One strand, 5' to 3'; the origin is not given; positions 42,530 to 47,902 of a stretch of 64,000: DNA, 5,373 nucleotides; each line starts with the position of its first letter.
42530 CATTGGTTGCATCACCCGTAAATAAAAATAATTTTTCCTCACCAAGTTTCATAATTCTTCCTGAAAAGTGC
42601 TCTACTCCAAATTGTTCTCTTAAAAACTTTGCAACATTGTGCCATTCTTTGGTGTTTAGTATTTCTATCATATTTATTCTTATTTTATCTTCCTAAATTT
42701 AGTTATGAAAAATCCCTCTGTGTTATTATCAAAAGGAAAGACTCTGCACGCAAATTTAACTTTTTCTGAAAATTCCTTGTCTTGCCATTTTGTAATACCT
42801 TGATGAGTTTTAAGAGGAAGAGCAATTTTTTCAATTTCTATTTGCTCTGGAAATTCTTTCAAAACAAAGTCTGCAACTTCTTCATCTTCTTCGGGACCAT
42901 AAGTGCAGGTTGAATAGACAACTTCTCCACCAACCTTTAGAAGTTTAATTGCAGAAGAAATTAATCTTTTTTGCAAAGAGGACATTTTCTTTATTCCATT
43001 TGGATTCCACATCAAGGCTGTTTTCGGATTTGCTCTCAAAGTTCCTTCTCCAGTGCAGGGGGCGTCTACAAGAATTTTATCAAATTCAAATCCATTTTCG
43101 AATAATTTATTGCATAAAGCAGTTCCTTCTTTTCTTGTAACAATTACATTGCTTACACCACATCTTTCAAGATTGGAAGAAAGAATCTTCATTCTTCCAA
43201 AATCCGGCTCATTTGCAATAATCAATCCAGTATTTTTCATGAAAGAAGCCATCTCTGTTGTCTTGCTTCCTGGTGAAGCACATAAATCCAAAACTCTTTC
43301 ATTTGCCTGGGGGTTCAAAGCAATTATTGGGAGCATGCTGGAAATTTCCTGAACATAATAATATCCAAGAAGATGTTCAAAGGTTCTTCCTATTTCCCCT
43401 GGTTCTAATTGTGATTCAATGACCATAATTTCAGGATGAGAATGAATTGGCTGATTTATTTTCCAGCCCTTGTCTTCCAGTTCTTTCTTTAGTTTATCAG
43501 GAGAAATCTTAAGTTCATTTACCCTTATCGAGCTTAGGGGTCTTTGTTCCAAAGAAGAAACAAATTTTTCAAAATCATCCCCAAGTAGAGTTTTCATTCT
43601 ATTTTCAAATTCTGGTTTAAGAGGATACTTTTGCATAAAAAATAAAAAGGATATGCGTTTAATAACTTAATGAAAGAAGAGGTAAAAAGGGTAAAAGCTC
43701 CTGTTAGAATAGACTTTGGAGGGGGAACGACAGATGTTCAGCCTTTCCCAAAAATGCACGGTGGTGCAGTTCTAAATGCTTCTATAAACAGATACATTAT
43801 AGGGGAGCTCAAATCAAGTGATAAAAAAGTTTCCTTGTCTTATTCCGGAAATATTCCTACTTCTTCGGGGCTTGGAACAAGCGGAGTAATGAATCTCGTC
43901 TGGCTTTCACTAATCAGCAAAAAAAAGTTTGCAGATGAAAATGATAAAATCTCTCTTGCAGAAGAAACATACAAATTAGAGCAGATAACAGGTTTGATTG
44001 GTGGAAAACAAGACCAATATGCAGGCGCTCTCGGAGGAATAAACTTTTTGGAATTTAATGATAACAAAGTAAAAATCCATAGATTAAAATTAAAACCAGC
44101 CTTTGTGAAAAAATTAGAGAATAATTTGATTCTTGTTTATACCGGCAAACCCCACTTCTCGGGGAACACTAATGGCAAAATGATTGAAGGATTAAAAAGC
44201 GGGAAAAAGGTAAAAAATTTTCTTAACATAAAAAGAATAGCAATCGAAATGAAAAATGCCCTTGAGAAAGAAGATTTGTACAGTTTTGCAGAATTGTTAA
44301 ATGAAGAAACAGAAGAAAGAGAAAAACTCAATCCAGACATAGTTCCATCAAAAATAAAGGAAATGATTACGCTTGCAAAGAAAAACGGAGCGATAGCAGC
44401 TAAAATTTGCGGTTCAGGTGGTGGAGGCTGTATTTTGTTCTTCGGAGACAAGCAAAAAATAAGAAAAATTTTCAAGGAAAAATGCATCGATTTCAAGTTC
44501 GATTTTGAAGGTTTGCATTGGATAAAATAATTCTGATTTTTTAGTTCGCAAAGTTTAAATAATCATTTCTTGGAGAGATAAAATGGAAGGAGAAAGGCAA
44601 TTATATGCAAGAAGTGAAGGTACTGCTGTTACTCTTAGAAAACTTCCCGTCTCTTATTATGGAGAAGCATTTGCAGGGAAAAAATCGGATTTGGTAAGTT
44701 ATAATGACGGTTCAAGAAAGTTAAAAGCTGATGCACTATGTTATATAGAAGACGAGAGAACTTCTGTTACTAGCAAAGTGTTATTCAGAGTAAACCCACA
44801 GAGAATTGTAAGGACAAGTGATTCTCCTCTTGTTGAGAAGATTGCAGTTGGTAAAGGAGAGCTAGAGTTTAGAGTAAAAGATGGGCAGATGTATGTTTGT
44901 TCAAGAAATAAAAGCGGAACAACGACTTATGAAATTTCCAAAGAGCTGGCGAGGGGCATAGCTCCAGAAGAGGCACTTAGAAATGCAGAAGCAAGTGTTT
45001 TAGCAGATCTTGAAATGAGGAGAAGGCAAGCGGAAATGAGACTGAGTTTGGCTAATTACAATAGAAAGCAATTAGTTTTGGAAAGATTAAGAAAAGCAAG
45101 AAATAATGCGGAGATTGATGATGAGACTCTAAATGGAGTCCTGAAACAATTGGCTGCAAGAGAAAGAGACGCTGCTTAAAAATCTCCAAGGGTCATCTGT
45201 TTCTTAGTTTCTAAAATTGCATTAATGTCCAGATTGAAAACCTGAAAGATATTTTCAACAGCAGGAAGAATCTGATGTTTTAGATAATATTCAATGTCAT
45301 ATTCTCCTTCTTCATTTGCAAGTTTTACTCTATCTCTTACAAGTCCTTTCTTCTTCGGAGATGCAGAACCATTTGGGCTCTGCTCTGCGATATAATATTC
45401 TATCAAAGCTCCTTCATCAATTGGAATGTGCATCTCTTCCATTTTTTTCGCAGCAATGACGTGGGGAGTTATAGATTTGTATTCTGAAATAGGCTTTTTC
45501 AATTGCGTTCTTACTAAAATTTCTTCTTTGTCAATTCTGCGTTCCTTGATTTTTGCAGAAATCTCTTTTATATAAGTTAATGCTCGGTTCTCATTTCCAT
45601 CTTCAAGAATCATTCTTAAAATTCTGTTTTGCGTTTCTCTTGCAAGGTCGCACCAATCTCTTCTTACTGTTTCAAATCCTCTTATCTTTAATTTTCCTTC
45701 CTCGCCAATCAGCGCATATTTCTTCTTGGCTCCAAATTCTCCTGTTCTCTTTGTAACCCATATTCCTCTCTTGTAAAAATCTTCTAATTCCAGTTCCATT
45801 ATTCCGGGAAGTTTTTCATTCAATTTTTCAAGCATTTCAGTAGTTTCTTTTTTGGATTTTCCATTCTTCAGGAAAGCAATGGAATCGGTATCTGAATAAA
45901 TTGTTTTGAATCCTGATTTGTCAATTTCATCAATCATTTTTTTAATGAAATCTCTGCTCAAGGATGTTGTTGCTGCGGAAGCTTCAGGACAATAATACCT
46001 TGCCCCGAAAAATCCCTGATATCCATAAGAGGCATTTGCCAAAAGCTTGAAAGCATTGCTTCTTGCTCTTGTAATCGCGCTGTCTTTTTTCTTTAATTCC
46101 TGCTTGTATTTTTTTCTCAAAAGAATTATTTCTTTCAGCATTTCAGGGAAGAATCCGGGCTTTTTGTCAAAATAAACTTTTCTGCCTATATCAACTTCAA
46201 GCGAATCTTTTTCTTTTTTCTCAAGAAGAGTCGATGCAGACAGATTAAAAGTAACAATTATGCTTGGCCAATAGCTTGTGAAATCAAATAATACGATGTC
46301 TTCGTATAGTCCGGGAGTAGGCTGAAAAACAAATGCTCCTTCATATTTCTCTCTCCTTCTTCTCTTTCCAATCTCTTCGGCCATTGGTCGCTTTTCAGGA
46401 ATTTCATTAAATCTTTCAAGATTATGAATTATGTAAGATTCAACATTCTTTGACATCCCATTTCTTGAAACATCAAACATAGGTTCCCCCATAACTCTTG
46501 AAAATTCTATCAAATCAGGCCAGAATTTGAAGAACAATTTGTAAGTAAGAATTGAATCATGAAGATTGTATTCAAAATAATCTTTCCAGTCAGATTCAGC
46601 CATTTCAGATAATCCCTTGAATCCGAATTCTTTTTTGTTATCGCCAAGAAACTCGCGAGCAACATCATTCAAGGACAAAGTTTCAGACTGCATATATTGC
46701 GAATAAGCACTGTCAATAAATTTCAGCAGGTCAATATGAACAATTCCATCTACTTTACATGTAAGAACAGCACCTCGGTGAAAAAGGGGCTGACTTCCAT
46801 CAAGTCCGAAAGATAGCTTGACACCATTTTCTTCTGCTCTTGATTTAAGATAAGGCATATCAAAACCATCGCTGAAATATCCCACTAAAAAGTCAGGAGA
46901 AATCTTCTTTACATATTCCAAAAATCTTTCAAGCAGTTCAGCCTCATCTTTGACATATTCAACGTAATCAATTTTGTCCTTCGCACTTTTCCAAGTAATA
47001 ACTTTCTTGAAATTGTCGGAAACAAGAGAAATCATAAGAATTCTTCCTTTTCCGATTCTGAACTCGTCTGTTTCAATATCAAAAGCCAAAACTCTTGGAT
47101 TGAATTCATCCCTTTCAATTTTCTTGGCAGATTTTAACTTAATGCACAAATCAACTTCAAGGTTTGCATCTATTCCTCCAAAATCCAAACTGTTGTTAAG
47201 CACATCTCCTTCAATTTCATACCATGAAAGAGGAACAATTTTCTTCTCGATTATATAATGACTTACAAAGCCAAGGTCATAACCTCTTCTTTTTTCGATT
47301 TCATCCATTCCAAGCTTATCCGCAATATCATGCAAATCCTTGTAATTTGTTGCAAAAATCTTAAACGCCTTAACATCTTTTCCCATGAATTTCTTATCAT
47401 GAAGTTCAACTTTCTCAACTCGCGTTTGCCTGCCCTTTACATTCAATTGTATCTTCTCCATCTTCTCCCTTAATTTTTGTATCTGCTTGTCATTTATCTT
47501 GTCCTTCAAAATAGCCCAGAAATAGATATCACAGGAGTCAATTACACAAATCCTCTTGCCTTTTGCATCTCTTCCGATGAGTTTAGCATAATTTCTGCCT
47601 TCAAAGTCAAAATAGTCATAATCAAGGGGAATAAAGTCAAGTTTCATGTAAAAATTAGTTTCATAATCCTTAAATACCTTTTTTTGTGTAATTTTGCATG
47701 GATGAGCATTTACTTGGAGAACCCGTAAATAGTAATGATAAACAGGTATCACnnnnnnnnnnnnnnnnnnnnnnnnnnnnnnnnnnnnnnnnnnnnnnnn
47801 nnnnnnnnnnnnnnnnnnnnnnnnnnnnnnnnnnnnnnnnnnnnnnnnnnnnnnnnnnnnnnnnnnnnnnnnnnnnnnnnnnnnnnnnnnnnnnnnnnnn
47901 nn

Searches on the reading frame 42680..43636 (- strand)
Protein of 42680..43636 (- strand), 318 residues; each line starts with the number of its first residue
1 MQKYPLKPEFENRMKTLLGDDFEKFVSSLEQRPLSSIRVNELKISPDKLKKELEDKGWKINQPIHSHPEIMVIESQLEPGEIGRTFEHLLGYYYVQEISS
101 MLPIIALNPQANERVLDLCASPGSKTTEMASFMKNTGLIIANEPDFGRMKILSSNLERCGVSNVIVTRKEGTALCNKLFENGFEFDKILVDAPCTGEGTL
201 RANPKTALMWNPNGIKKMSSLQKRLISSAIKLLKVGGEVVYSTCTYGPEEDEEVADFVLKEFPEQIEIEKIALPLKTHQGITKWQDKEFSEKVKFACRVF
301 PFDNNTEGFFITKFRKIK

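Call 55: search_protein_families(library=pfam, proteins=[window:42680-43636:-], max_evalue=0.0001)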
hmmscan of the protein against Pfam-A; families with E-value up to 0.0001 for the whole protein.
window:42680-43636:- (318 aa): 3 families
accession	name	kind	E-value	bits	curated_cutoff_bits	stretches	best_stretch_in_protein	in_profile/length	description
PF01189.24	Methyltr_RsmB-F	-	5.4e-51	173.5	27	1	105-315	2-199/199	16S rRNA methyltransferase RsmB/F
PF17125.10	Methyltr_RsmF_N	-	6.4e-16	59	34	1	8-97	3-85/86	N-terminal domain of 16S rRNA methyltransferase RsmF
PF22458.1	RsmF-B_ferredox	-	4.8e-07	30.3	27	1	12-72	7-66/74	Methyltr_RsmF/B-like, ferredoxin-like domain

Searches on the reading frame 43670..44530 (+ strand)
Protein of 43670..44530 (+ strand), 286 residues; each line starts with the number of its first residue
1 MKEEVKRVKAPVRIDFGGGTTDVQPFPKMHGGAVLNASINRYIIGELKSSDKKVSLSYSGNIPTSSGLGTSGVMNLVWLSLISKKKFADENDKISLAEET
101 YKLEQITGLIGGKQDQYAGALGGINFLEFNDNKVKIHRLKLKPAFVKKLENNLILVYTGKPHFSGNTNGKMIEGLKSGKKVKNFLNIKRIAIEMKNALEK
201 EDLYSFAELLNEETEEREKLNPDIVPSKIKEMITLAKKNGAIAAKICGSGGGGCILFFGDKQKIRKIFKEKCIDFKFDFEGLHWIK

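Call 55: search_protein_families(library=pfam, proteins=[window:43670-44530:+], max_evalue=0.0001)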
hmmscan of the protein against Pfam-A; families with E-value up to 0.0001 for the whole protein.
window:43670-44530:+ (286 aa): 2 families
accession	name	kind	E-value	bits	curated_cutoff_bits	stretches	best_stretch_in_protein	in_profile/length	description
PF08544.19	GHMP_kinases_C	-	7.3e-12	46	21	1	196-268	3-76/85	GHMP kinases C terminal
PF00288.32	GHMP_kinases_N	-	5e-06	27.1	22.3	1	48-123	15-87/87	GHMP kinases N terminal domain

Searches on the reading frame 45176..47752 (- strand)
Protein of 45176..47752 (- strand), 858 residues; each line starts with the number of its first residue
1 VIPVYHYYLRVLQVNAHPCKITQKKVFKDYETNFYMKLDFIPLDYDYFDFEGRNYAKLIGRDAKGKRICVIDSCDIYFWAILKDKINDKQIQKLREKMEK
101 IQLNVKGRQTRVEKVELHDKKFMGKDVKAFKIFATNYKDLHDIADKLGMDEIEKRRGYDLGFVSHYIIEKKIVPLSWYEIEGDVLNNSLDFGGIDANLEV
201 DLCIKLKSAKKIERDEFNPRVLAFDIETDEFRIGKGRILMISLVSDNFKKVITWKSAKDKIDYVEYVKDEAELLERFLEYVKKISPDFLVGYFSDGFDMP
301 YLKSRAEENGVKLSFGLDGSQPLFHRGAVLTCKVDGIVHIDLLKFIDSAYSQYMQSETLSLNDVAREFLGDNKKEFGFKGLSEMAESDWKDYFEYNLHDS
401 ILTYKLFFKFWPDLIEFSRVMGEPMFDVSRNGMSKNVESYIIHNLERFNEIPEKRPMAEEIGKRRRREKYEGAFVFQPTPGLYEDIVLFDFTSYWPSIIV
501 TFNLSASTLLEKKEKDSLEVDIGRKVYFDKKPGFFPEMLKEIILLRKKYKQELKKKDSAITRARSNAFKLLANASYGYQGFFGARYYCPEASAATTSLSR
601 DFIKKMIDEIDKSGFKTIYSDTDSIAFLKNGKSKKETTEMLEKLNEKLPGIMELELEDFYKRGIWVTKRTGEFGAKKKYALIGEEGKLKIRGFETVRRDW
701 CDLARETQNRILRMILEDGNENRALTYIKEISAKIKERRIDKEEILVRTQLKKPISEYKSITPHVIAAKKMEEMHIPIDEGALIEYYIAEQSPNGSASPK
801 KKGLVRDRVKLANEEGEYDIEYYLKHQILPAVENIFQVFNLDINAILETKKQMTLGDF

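Call 42: search_protein_families(library=pfam, proteins=[window:45176-47752:-], max_evalue=0.00001)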
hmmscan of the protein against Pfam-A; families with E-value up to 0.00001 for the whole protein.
window:45176-47752:- (858 aa): 4 families
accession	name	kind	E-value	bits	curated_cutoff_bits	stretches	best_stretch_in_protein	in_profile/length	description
PF00136.26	DNA_pol_B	-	6.6e-58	197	23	1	430-837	8-451/453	DNA polymerase family B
PF03104.25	DNA_pol_B_exo1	-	2.4e-26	93.1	23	1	155-351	3-233/242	DNA polymerase family B, exonuclease domain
PF10108.15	DNA_pol_B_exo2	-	2.5e-08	34.3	24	1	265-410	32-173/213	Predicted 3'-5' exonuclease related to the exonuclease domain of PolB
PF13482.12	RNase_H_2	-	2.5e-06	28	22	1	224-380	3-124/165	RNase_H superfamily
